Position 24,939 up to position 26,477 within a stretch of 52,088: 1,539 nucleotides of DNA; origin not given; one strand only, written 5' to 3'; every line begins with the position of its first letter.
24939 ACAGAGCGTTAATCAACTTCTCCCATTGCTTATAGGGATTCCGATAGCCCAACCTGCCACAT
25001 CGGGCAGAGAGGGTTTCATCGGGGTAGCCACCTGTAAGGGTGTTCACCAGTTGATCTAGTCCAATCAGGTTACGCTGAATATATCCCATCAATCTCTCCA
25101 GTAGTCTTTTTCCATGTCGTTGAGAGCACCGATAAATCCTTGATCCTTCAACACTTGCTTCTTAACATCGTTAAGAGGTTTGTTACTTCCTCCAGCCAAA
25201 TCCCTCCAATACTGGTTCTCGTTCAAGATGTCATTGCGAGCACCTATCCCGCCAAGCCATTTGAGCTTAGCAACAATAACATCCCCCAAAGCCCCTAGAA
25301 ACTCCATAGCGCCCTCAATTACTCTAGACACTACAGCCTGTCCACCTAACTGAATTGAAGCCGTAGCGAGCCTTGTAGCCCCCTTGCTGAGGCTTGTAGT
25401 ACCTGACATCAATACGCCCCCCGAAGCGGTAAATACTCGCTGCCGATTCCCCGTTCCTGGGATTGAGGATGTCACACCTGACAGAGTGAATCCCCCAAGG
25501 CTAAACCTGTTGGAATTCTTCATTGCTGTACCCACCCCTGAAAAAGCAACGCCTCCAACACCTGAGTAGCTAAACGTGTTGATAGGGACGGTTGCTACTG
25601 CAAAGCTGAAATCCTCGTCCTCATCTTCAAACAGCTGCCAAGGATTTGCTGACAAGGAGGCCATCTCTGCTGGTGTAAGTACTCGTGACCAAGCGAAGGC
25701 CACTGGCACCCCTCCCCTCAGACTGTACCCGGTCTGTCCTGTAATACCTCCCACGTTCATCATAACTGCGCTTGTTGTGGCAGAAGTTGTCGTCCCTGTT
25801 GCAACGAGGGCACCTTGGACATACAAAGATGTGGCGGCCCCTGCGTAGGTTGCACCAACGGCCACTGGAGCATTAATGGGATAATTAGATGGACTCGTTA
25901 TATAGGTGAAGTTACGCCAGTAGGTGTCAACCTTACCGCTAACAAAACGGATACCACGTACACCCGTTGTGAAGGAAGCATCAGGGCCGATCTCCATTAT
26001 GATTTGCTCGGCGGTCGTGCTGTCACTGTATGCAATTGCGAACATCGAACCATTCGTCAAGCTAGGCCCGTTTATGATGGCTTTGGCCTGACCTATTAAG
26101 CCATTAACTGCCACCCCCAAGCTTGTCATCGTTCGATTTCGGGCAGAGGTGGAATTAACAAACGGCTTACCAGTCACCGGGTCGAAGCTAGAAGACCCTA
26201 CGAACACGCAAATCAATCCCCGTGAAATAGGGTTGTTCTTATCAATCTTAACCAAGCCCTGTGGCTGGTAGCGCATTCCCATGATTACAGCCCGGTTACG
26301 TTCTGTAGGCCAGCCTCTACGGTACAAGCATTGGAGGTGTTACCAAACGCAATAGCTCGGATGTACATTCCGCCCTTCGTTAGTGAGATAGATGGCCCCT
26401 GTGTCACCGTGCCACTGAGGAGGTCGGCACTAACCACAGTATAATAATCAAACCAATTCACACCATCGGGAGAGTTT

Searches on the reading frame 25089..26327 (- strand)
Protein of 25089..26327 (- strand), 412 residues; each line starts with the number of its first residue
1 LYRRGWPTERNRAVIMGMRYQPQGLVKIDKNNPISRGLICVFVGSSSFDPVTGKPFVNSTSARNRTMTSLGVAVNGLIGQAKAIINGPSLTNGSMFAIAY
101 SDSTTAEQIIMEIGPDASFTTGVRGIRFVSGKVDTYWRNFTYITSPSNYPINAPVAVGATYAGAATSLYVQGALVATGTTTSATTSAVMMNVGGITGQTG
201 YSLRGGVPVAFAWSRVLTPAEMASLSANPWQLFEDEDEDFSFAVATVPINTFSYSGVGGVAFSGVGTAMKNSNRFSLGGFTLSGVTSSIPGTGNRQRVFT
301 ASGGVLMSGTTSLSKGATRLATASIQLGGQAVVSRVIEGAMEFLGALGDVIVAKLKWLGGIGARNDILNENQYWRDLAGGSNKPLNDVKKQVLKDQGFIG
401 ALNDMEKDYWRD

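Call 11: search_protein_families(library=phrogs, proteins=[window:25089-26327:-], max_evalue=0.00001)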
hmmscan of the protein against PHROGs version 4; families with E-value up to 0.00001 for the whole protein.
window:25089-26327:- (412 aa): 0 families

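Call 38: search_protein_families(library=pfam, proteins=[window:25089-26327:-], max_evalue=0.01)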
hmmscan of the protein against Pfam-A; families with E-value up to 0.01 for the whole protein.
window:25089-26327:- (412 aa): 1 family
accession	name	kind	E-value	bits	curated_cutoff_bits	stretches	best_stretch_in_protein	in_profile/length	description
PF13385.13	Laminin_G_3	-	7.1e-05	23.4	27.6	1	107-221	34-149/151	Concanavalin A-like lectin/glucanases superfamily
